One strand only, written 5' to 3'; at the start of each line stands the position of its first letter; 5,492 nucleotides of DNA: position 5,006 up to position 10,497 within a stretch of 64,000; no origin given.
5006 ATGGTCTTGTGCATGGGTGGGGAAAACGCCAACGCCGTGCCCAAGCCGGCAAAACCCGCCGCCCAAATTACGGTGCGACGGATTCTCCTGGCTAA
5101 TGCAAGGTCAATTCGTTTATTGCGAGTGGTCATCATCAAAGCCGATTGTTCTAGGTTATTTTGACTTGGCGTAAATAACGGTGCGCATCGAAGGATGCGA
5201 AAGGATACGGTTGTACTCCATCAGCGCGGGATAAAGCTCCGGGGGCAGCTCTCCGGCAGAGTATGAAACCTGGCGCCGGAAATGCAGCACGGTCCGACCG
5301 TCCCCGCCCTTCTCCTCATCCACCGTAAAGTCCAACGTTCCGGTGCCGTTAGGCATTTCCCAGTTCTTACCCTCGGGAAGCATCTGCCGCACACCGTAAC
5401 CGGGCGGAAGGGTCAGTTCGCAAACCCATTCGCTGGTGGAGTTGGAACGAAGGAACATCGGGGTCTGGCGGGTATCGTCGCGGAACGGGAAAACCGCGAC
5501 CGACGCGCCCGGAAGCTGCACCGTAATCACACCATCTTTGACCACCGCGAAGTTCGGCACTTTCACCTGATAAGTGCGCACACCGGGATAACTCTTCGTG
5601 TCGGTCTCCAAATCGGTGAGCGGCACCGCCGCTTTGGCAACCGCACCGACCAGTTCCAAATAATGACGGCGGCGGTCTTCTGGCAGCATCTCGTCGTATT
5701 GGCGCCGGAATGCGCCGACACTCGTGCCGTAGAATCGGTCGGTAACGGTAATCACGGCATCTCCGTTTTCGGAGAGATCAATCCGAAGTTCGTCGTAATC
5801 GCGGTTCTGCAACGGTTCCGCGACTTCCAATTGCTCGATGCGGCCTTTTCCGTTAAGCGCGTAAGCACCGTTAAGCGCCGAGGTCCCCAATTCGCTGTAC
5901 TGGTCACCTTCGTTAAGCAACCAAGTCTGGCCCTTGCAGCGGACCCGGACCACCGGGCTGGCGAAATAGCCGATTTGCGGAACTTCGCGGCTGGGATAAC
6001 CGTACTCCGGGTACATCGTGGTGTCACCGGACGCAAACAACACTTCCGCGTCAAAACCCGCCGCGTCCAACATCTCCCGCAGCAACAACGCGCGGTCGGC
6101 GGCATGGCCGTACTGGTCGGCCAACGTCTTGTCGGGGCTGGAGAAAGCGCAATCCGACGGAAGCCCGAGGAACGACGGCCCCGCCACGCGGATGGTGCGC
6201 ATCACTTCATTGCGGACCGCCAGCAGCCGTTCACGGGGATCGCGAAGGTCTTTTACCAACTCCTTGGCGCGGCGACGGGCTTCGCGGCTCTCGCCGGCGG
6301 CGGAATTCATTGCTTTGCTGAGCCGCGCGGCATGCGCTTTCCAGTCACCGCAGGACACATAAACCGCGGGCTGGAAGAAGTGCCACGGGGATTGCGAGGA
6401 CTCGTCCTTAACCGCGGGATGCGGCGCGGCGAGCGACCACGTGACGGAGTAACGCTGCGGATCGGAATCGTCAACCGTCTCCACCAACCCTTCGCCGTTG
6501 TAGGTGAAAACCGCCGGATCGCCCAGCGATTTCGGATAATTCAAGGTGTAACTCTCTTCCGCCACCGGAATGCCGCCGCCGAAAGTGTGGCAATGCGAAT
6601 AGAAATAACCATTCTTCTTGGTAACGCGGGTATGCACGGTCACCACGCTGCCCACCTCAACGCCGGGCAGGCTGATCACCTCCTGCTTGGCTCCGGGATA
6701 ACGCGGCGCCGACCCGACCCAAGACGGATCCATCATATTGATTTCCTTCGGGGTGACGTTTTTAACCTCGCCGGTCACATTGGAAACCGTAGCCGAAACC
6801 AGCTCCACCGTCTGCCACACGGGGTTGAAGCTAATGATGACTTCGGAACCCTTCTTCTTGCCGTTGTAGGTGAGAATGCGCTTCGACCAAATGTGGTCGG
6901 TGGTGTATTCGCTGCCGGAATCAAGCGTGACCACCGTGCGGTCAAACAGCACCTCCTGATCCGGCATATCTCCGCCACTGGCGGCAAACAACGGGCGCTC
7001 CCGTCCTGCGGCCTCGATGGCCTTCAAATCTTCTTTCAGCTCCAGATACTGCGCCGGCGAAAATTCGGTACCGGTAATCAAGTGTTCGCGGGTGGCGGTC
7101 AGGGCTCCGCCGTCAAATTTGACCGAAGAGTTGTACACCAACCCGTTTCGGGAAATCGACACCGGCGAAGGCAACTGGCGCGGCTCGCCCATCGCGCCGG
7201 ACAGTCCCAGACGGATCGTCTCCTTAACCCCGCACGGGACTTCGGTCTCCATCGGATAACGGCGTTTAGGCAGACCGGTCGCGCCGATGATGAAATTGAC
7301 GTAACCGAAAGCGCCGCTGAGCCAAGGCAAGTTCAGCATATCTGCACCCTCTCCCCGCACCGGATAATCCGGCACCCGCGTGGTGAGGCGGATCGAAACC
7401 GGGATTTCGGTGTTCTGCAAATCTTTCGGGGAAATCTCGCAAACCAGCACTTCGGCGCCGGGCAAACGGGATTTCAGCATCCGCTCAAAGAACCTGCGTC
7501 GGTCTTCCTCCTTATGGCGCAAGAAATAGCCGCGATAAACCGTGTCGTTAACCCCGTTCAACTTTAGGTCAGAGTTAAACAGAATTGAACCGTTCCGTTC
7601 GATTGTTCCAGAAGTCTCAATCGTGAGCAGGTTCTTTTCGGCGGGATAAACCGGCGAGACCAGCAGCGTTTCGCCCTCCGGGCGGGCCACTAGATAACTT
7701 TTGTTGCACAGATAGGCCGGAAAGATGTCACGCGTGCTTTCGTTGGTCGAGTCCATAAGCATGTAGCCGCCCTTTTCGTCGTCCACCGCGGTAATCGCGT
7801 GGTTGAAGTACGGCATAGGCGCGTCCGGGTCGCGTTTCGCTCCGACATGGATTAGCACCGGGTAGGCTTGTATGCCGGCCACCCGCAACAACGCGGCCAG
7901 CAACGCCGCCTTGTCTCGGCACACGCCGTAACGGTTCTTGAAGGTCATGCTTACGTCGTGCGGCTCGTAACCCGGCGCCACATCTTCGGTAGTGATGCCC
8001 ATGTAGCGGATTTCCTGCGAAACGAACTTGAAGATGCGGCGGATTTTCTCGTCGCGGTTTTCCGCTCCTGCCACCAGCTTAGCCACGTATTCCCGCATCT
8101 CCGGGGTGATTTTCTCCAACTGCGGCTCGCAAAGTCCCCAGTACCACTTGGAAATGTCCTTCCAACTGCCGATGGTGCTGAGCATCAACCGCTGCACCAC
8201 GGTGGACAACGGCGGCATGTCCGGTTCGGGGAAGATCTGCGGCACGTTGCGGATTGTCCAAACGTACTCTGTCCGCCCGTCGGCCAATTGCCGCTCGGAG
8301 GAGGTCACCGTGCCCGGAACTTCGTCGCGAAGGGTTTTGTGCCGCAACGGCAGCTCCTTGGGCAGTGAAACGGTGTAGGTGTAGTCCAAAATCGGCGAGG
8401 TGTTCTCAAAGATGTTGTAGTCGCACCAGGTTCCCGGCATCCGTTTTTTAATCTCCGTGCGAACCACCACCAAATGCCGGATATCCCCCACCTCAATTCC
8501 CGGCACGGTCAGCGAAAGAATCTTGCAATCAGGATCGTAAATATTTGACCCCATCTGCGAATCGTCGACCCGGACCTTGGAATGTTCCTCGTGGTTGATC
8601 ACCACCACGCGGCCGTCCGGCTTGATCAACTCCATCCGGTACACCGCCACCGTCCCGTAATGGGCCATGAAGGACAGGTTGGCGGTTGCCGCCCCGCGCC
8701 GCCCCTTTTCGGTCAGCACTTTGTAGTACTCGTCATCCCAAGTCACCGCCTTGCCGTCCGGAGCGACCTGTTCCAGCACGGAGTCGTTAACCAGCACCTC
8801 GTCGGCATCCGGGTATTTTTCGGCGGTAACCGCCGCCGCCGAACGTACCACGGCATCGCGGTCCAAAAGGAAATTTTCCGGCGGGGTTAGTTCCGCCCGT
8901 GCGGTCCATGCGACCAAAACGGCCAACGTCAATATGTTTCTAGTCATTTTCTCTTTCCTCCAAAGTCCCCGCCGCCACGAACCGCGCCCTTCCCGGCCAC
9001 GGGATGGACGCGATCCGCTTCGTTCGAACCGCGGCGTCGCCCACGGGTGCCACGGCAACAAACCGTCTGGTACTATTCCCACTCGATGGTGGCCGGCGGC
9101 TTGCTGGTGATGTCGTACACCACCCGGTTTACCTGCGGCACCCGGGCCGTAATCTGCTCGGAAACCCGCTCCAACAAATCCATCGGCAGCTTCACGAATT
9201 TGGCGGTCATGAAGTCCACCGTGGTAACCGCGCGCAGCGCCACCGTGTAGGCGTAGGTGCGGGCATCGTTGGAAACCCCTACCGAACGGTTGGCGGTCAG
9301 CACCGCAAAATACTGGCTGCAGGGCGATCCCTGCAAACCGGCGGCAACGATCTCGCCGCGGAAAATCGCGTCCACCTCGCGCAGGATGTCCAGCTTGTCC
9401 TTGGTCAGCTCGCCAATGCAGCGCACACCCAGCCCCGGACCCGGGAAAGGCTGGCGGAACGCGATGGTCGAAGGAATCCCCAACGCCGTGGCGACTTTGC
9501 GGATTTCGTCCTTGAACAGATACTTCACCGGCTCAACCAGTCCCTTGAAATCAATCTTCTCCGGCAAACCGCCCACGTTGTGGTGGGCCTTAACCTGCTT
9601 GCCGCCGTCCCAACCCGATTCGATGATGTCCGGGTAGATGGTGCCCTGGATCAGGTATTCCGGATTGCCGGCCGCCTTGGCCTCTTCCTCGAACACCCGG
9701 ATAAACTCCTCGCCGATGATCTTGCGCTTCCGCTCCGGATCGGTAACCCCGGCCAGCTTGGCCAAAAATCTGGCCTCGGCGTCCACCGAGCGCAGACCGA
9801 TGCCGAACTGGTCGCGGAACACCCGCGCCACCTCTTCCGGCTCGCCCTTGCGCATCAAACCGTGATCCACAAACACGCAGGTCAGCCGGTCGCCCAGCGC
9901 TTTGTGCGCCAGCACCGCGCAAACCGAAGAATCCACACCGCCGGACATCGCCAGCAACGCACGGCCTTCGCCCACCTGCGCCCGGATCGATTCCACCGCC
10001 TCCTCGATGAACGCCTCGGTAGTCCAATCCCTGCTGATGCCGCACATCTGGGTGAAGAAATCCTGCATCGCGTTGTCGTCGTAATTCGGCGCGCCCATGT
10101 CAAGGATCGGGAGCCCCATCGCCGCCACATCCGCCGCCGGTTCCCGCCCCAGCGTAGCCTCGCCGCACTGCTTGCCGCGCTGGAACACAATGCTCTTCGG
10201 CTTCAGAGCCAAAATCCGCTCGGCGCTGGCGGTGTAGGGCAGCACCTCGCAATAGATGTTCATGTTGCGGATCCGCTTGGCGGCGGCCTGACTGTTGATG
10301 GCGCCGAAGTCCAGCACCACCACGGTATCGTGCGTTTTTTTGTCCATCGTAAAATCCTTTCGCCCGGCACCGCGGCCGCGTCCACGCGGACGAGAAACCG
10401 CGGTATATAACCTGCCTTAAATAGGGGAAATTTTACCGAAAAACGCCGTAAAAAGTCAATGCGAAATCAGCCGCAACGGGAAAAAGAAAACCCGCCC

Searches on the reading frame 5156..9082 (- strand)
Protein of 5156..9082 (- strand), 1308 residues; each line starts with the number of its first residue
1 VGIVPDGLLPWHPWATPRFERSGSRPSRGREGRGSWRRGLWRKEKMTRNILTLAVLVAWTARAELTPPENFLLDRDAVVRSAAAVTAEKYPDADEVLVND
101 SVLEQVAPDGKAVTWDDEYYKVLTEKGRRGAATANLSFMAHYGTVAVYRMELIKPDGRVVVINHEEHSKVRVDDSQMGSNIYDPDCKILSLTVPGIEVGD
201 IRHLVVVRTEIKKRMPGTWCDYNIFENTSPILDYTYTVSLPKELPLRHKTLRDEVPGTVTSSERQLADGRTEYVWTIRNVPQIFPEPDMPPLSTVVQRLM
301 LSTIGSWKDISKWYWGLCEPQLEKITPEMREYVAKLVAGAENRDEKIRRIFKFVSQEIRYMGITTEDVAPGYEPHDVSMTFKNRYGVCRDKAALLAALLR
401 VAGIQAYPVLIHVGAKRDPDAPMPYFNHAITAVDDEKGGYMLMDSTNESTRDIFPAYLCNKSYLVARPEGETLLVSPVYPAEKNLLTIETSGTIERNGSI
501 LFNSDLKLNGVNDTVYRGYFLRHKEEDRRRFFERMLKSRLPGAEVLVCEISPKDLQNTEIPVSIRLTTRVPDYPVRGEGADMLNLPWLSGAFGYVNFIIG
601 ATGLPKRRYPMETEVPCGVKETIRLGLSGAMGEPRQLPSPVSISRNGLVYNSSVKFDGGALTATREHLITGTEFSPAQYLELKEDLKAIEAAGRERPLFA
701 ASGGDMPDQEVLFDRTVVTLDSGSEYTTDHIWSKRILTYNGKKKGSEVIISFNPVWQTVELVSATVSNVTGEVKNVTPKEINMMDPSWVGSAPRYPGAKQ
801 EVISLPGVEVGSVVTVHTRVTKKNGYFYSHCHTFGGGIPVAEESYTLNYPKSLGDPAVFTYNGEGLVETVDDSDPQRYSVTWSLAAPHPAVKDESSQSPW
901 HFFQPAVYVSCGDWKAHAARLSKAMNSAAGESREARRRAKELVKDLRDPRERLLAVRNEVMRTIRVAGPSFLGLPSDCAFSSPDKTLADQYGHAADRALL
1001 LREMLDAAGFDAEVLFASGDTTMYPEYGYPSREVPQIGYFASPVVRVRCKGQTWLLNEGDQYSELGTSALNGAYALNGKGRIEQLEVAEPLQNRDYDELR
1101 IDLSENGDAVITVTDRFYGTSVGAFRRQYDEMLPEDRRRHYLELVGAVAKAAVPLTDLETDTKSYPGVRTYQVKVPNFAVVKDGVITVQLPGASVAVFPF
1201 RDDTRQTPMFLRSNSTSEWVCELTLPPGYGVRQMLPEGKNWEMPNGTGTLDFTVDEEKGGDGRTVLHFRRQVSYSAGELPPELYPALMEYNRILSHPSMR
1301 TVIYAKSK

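Call 65: search_protein_families(library=pfam, proteins=[window:5156-9082:-], max_evalue=0.00001)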
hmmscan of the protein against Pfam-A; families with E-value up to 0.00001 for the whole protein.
window:5156-9082:- (1308 aa): 2 families
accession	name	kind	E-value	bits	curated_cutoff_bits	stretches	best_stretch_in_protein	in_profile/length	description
PF12969.12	DUF3857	-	1.1e-42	146.4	24.6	2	735-884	14-165/170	Domain of Unknown Function with PDB structure (DUF3857)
PF01841.26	Transglut_core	-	4.7e-14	53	23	1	331-444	2-107/108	Transglutaminase-like superfamily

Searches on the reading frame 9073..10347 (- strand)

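Call 65: search_protein_families(library=pfam, proteins=[window:9073-10347:-], max_evalue=0.00001)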
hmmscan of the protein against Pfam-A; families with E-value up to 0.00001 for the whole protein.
window:9073-10347:- (424 aa): 2 families
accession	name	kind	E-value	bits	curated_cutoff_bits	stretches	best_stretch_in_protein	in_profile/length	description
PF00958.27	GMP_synt_C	-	2.7e-37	127.1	27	1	335-423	5-92/92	GMP synthase C terminal domain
PF02540.23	NAD_synthase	-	8.5e-09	35.3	21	0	113-192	8-83/242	NAD synthase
